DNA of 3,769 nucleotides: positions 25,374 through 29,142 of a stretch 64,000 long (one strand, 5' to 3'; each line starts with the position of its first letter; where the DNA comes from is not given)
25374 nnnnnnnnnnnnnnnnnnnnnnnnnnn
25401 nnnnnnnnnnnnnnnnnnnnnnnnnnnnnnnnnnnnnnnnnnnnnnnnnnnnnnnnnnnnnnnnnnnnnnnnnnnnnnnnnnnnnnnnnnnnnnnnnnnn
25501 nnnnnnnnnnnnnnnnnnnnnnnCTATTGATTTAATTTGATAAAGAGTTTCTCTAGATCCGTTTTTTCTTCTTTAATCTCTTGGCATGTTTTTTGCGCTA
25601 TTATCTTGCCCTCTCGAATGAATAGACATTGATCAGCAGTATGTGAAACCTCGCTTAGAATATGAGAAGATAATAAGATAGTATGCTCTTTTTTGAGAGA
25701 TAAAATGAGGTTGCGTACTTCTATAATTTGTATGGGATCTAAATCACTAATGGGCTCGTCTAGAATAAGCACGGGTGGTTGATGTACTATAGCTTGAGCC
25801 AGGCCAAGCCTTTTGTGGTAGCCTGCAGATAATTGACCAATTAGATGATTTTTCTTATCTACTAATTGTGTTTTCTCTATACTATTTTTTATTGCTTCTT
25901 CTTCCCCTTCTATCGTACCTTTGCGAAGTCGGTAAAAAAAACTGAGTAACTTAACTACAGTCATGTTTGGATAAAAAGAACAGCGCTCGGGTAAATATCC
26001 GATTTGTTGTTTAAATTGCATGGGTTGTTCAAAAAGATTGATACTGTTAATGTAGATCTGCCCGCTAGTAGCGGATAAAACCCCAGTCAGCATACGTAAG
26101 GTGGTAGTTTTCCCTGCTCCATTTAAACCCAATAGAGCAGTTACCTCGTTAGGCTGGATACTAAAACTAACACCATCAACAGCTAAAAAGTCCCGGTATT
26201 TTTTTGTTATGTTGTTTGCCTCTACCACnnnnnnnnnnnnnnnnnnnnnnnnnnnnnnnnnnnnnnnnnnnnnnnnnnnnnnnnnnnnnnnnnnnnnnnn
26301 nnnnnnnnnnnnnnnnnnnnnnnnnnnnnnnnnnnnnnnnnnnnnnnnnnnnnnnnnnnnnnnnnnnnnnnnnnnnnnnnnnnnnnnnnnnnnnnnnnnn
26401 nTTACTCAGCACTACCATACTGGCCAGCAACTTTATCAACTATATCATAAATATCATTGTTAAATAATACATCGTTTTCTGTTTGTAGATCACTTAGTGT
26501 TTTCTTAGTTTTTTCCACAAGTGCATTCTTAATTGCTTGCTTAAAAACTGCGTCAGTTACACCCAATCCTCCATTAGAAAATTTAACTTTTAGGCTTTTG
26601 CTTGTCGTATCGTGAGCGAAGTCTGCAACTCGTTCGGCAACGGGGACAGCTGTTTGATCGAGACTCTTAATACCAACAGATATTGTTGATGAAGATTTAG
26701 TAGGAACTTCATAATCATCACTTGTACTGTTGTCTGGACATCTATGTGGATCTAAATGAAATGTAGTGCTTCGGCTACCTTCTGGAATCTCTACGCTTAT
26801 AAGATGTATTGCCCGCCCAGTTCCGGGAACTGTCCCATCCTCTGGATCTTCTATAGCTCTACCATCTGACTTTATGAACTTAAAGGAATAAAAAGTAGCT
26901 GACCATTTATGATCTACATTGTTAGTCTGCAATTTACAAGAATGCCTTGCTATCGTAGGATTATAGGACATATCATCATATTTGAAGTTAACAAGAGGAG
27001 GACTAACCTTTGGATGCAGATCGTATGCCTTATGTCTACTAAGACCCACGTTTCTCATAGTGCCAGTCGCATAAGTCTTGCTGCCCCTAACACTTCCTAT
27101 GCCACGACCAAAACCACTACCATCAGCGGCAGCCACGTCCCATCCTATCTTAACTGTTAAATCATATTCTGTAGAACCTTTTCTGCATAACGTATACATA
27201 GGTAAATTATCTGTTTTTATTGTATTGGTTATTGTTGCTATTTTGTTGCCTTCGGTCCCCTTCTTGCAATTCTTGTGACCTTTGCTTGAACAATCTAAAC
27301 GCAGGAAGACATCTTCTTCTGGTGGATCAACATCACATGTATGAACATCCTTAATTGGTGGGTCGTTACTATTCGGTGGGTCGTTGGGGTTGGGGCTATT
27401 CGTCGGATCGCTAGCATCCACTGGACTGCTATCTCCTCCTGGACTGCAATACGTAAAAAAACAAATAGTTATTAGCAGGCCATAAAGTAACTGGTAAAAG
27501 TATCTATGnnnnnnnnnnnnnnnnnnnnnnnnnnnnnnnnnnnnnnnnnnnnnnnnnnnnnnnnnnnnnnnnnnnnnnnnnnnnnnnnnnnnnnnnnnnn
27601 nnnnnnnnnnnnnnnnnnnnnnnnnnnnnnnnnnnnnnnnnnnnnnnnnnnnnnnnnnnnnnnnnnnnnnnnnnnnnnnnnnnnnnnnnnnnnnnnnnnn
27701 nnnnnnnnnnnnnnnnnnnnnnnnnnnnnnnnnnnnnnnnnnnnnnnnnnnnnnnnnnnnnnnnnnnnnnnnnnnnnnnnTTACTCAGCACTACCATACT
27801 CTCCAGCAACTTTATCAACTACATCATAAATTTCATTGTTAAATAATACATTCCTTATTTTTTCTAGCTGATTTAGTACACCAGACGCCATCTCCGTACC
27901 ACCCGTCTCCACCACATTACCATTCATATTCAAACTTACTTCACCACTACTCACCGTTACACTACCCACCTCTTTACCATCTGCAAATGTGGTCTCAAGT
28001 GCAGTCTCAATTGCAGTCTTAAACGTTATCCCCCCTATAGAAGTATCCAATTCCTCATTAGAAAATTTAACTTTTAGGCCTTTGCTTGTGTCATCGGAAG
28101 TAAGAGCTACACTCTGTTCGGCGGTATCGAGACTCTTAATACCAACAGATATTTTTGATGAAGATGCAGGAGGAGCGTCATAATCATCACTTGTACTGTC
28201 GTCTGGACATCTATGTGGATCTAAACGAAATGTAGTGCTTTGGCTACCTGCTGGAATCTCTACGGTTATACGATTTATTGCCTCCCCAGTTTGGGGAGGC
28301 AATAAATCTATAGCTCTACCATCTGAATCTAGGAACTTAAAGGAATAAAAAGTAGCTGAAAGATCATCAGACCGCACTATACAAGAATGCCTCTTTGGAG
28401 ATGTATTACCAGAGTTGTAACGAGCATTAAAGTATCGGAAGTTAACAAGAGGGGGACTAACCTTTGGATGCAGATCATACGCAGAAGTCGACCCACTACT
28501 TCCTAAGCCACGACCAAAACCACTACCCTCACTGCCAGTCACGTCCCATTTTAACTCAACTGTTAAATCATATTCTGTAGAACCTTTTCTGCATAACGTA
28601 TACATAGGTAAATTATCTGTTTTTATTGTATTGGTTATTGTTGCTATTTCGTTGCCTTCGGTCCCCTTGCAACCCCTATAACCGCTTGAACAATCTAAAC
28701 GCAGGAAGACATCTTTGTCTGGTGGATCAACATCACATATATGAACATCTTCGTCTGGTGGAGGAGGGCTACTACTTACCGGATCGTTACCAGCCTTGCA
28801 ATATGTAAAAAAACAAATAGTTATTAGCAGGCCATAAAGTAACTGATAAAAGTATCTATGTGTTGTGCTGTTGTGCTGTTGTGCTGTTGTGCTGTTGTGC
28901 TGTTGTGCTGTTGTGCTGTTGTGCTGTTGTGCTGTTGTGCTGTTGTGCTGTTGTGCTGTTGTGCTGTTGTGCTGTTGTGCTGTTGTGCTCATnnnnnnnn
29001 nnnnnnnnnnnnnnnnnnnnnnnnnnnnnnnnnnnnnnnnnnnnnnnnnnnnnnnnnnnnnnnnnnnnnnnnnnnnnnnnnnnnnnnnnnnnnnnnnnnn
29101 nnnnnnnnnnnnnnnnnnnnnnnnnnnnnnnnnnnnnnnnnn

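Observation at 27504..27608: Octanucleotide repeat right after the ATG switches one of two tandem surface-protein paralogs OFF while its twin is ON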

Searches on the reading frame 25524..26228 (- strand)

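Call 64: search_protein_families(library=pfam, proteins=[window:25524-26228:-], max_evalue=0.00001)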
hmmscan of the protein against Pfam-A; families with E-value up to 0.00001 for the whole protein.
window:25524-26228:- (234 aa): 2 families
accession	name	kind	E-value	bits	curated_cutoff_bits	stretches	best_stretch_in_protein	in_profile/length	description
PF00005.33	ABC_tran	-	3.3e-30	105.9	25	1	18-160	2-136/137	ABC transporter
PF13304.12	AAA_21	-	6.2e-07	30.2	27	0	29-129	1-83/304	AAA domain, putative AbiEii toxin, Type IV TA system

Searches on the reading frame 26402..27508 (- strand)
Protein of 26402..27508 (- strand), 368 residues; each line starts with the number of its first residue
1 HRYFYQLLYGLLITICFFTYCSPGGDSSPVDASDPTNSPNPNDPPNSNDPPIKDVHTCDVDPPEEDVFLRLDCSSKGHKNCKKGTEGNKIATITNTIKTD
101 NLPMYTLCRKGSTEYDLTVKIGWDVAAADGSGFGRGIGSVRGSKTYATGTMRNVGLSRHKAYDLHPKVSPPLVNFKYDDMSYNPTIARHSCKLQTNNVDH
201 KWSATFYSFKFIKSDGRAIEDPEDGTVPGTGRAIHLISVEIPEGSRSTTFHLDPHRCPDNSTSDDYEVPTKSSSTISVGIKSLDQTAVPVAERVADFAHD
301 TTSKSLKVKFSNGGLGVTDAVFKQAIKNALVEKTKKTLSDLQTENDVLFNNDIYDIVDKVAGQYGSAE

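Call 11: search_protein_families(library=pfam, proteins=[window:26402-27508:-], max_evalue=0.1)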
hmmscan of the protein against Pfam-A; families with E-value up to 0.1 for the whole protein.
window:26402-27508:- (368 aa): 1 family
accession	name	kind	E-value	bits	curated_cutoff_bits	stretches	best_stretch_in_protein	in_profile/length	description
PF01414.25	DSL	-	0.013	16.2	24.2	1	63-89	16-42/46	Delta serrate ligand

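Call 12: search_protein_families(library=ncbifam, proteins=[window:26402-27508:-], max_evalue=0.1)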
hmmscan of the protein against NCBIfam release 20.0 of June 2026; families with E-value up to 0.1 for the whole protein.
window:26402-27508:- (368 aa): 0 families

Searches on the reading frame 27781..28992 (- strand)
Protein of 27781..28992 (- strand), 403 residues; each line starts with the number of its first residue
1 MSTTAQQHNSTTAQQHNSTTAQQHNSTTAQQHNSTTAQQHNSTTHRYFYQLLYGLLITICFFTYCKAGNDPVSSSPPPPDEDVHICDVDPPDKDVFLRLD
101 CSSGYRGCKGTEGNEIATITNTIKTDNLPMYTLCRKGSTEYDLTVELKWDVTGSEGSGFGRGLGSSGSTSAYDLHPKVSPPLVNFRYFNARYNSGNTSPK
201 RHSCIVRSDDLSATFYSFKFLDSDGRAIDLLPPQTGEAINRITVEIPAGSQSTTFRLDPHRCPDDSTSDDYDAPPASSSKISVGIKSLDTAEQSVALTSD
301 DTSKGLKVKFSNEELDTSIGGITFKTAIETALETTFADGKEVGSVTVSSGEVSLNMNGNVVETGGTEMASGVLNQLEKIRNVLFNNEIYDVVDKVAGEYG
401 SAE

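Call 11: search_protein_families(library=pfam, proteins=[window:27781-28992:-], max_evalue=0.1)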
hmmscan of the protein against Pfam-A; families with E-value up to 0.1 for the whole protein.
window:27781-28992:- (403 aa): 0 families

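Call 12: search_protein_families(library=ncbifam, proteins=[window:27781-28992:-], max_evalue=0.1)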
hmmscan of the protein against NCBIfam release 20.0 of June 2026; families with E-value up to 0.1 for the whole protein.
window:27781-28992:- (403 aa): 0 families

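Call 14: find_homologous_proteins(query=window:27781-28992:-)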
Query window:27781-28992:- (403 aa): 16 proteins with E <= 0.001 among 8000 candidates.
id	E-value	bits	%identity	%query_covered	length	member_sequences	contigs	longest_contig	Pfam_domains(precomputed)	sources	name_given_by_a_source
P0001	5.1e-269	910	100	100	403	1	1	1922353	-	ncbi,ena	-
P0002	2.1e-97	345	55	80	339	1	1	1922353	-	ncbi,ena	-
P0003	1.0e-66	244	41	89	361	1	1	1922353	-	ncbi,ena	-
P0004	1.0e-57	214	45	65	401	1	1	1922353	-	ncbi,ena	-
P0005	1.7e-45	174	38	73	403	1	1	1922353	-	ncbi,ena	-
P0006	4.9e-41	159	42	58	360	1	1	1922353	-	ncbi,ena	-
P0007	2.8e-36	143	34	91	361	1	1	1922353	-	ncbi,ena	-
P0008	7.1e-24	103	83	12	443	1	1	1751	-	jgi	-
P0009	1.5e-19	88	33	65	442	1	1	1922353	-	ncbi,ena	-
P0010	5.5e-17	80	91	11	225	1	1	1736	-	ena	-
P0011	4.1e-8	51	96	11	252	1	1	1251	-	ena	-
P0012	9.4e-8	50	89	11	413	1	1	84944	-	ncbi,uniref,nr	ncbi:hypothetical protein CS369_07835 [Candidatus Symbiopectobacterium sp. 'North America']|uniref:l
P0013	2.7e-7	48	66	12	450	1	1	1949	-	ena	-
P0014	1.4e-4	39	79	8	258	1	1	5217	-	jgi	-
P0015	1.6e-4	39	59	13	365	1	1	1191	-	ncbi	ncbi:MAG TPA: hypothetical protein V6C58_12970, partial [Allocoleopsis sp.]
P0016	2.3e-4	38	33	29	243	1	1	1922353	-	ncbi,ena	-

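Call 15: find_encoding_contigs(protein=P0001, flank=2000, max_places=3)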
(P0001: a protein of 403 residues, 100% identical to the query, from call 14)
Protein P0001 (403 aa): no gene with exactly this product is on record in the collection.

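Call 18: find_related_loci(query=A2, collection=genome_contigs, flank=2500)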
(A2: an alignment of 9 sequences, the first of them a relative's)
Query A2 (403 aa) in genome_contigs; peptide patterns used: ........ (x = any residue, [..] = any of these).
46 stretches matched a pattern, but none encodes a relative of the query by tblastn (E <= 1e-3).

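Call 23: find_encoding_contigs(protein=P0004, flank=2500, max_places=3)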
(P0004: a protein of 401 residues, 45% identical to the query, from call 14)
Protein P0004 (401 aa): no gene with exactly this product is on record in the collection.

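Call 39: search_protein_representatives(alignment_id=A3)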
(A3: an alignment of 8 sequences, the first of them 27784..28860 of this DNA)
Query: 8 sequences, 330 profile positions. Proteins with E-value up to 0.001 (for the whole library): 25; up to 1e-10: 19; up to 1e-30: 12. The best 25 are listed.
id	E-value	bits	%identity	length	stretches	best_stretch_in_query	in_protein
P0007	3.1e-138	477.1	-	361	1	2-330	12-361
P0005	6.2e-123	426.8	-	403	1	2-330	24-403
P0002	5.9e-119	413.7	-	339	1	24-330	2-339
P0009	2.3e-94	332.9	-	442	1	30-330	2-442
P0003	1.5e-83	297.4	-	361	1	2-330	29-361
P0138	2.1e-69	250.8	-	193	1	2-194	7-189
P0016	1.7e-68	247.9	-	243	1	124-330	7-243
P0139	3.3e-49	184.5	-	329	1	25-330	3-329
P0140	1.2e-41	159.6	-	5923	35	193-215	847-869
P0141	1.2e-39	153.0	-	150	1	192-330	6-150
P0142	2.2e-37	145.6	-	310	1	98-330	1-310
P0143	3.3e-31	125.3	-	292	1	51-276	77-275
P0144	2.6e-25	105.9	-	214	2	51-126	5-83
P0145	1.2e-19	87.2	-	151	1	195-330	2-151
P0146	2.2e-18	83.1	-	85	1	49-129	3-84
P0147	4.1e-16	75.7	-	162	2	161-275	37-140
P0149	1.7e-15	73.7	-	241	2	43-119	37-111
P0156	1.7e-04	37.5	-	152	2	166-271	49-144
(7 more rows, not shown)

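Call 41: list_cluster_members(proteins=[P0138, P0139, P0141, P0142, P0143, P0144, P0145, P0147, P0149, P0156])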
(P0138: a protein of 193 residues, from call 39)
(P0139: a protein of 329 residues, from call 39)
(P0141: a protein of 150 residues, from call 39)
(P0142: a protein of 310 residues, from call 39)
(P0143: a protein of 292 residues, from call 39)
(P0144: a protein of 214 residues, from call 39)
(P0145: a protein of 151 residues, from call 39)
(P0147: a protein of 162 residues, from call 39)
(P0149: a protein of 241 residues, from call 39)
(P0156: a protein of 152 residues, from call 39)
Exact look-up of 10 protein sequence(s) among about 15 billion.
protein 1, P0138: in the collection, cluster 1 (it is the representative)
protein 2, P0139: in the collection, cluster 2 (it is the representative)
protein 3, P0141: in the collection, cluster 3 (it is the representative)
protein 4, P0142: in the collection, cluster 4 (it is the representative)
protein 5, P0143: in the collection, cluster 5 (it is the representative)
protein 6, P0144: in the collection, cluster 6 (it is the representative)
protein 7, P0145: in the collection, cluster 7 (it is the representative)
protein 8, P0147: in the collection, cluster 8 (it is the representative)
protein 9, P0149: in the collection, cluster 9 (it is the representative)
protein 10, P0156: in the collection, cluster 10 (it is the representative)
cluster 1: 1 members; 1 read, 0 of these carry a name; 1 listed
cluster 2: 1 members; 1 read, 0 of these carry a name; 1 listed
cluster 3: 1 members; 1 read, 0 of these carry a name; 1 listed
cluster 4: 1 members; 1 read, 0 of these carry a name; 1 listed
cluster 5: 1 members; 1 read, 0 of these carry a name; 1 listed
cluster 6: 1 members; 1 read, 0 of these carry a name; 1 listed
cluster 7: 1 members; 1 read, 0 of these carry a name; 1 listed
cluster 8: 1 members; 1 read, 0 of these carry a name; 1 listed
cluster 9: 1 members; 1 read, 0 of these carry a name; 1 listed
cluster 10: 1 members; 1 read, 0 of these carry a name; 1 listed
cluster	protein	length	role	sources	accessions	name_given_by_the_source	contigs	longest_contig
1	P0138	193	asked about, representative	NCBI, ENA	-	-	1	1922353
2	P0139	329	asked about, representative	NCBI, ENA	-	-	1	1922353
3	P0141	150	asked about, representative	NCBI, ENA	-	-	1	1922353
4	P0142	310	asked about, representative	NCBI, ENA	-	-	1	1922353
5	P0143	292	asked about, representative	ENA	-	-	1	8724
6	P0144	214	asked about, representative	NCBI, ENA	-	-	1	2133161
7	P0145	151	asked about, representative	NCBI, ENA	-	-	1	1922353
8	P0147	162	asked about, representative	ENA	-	-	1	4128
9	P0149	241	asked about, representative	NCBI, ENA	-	-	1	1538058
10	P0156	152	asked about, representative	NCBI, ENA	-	-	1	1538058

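Call 43: find_encoding_contigs(protein=P0143, flank=3000, max_places=3)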
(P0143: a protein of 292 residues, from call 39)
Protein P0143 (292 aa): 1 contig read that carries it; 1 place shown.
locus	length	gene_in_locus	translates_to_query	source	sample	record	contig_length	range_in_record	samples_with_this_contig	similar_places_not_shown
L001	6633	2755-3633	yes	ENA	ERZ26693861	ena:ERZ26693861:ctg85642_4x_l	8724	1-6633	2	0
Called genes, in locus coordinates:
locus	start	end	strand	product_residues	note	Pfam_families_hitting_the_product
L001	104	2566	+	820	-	-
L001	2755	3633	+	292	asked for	-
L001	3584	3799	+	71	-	-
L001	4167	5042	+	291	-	-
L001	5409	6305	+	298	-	-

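Call 44: find_encoding_contigs(protein=P0144, flank=3000, max_places=3)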
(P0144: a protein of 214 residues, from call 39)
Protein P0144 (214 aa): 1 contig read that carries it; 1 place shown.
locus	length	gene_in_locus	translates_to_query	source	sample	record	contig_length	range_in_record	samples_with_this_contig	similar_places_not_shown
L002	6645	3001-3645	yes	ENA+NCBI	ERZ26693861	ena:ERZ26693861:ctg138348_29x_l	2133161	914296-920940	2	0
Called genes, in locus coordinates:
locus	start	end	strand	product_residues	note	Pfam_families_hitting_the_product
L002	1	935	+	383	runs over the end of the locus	-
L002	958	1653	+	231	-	-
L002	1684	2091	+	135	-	-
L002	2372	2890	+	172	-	-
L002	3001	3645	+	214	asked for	-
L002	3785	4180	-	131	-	-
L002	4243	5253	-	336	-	PF12146:Hydrolase_4, PF00561:Abhydrolase_1, PF02089:Palm_thioest (weak), PF12697:Abhydrolase_6, PF10230:LIDHydrolase (faint)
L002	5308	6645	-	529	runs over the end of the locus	-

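Call 48: find_encoding_contigs(protein=P0017, flank=1000, max_places=2)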
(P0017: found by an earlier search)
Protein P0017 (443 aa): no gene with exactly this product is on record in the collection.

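Call 49: predict_structure(alignment_id=A3)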
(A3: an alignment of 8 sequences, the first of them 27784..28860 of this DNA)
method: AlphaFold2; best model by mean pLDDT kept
length: 359 residues; sequences in the alignment: 8
mean_pLDDT: 45.5   pTM: 0.45
mean pLDDT of the five models: 45.5, 42.1, 40.0, 39.4, 38.2
residues with pLDDT >= 90: 0; 70-90: 19; 50-70: 108; < 50: 232
segments of 3 or more residues with pLDDT < 50: 21-39, 66-68, 77-82, 107-171, 179-195, 217-234, 243-255, 267-284, 293-359
pLDDT, mean of each block of 10 residues (from residue 1): 65 65 38 37 55 64 50 53 63 62 54 31 35 33 24 32 34 51 40 47 62 52 34 52 44 50 52 41 50 44 36 38 31 36 45 38
secondary structure, 60 per line:
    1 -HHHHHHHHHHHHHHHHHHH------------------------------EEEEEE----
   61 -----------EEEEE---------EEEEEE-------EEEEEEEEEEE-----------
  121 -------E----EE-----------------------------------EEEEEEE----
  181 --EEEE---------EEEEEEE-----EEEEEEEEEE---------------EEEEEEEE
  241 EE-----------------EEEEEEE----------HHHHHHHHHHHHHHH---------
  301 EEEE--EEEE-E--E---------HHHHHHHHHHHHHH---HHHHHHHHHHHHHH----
elements in order: H2-20 E51-56 E72-76 E86-91 E99-109 E170-176 E183-186 E196-202 E208-217 E233-242 E260-266 H277-291 E301-304 E307-310 H325-338 H342-355

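Call 65: find_encoding_contigs(protein=P0149, flank=10000, max_places=2)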
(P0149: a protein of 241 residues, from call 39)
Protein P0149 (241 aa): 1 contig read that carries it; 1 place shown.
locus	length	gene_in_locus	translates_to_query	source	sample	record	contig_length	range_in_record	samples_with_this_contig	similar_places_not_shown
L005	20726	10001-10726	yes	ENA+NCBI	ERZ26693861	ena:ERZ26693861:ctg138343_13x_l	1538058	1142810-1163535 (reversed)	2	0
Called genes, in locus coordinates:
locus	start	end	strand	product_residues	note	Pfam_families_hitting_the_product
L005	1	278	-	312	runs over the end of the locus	PF00348:polyprenyl_synt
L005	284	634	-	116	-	-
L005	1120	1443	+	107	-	-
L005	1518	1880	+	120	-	PF01527:HTH_Tnp_1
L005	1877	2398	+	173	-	PF13276:HTH_21, PF00665:rve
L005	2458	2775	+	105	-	PF00665:rve (weak), PF13683:rve_3 (weak), PF13333:rve_2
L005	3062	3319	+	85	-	-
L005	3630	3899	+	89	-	-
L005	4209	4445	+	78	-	-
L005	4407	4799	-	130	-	PF07505:DUF5131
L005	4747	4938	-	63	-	PF07505:DUF5131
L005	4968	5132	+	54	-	-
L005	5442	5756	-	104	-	PF00085:Thioredoxin, PF14595:Thioredoxin_9 (weak), PF13098:Thioredoxin_2 (weak), PF13905:Thioredoxin_8 (faint)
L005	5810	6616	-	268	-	-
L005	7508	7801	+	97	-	-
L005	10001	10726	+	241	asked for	-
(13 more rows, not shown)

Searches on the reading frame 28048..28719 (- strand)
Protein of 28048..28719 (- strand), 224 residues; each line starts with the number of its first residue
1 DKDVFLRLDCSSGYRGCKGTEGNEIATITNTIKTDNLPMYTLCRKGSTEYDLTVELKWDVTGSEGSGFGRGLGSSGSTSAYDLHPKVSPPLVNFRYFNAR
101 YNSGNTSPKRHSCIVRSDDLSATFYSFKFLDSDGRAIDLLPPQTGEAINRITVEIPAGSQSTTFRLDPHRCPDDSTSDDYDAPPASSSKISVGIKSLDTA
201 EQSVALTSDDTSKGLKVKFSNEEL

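Call 83: predict_structure(alignment_id=A6)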
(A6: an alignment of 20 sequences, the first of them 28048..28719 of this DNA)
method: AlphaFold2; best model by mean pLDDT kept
length: 224 residues; sequences in the alignment: 20
mean_pLDDT: 55.5   pTM: 0.57
mean pLDDT of the five models: 55.5, 55.3, 55.2, 54.6, 52.5
residues with pLDDT >= 90: 0; 70-90: 54; 50-70: 71; < 50: 99
segments of 3 or more residues with pLDDT < 50: 20-22, 63-124, 171-185, 194-202, 221-224
pLDDT, mean of each block of 10 residues (from residue 1): 70 52 56 62 84 74 40 37 42 35 37 39 58 73 58 84 74 43 49 47 51 58 41
secondary structure, 60 per line:
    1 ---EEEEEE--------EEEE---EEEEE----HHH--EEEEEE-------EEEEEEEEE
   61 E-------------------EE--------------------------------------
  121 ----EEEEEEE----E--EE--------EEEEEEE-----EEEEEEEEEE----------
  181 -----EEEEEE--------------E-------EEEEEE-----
elements in order: E4-9 E18-21 E25-29 E39-44 E52-61 E125-131 E149-155 E161-170 E186-191 E214-219

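Call 85: fold_search(model_id=the predicted structure, library=pdb)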
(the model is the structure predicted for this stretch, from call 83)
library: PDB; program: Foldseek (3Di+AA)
matches with E <= 10: 372; with E <= 0.001: 0
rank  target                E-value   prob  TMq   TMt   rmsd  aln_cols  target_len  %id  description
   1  8gce_A                4.4e-02  0.38  0.24  0.09  11.2       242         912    9  The Extracellular Domain of Integrin AlphaIIbBeta3 in Intermediate State (released 2024-03-06)
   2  8k2h_B                1.0e-01  0.54  0.31  0.15  10.3       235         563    9  Crystal structure of Group 2Oligosaccharide/Monosaccharide-releasing beta-N-acetylhexosaminidase NgaAt from Arabidopsi (released 2024-04-24)
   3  6qh5_M                1.9e-01  0.02  0.10  0.09  21.6       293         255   10  AP2 clathrin adaptor mu2T156-phosphorylated core in closed conformation (released 2019-09-04)
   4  7fe0_A                2.1e-01  0.38  0.31  0.35   9.7       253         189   10  AvmM Catalyzes Macrocyclization in Alchivemycin A Biosynthesis (released 2021-09-01)
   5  2vgl_M                2.3e-01  0.02  0.11  0.08  21.5       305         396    8  AP2 CLATHRIN ADAPTOR CORE (released 2007-12-25)
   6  4n2o_G                2.7e-01  0.20  0.26  0.29  11.8       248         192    9  Structure of a novel autonomous cohesin protein from Ruminococcus flavefaciens (released 2013-12-18)
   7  5l7u_B                2.9e-01  0.35  0.33  0.15  14.6       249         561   10  Crystal structure of BvGH123 with bound GalNAc (released 2017-03-22)
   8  4n2o_F                3.1e-01  0.23  0.29  0.32  11.5       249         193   10  Structure of a novel autonomous cohesin protein from Ruminococcus flavefaciens (released 2013-12-18)
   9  4n2o_A                3.1e-01  0.20  0.26  0.29  11.8       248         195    9  Structure of a novel autonomous cohesin protein from Ruminococcus flavefaciens (released 2013-12-18)
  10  6oxl_M                3.8e-01  0.01  0.10  0.07  21.4       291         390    8  CRYO-EM STRUCTURE OF PHOSPHORYLATED AP-2 (mu E302K) BOUND TO NECAP IN THE PRESENCE OF SS DNA (released 2019-09-11)
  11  7oho_MMM              3.8e-01  0.01  0.10  0.07  21.5       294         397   10  Crystal structure of AP2 FCHO2 chimera (released 2022-06-01)
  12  2pr9_A                4.0e-01  0.02  0.11  0.10  21.6       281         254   10  Mu2 adaptin subunit (AP50) of AP2 adaptor (second domain), complexed with GABAA receptor-gamma2 subunit-derived intern (released 2008-03-18)
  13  9ub7_E                4.3e-01  0.20  0.27  0.13  10.9       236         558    9  Structure of glycosylphosphatidylinositol transamidase,state 1 (released 2026-04-08)
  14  5ln8_B                4.7e-01  0.21  0.25  0.38  11.9       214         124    9  Crystal structure of self-complemented MyfA, the major subunit of Myf fimbriae from Yersinia enterocolitica, in comple (released 2016-08-24)
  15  8kdr_H                5.0e-01  0.12  0.19  0.19  13.9       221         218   11  The local refined map of SARS-CoV-2 XBB Variant Spike protein complexed with antibody PW5-535 (released 2024-08-14)
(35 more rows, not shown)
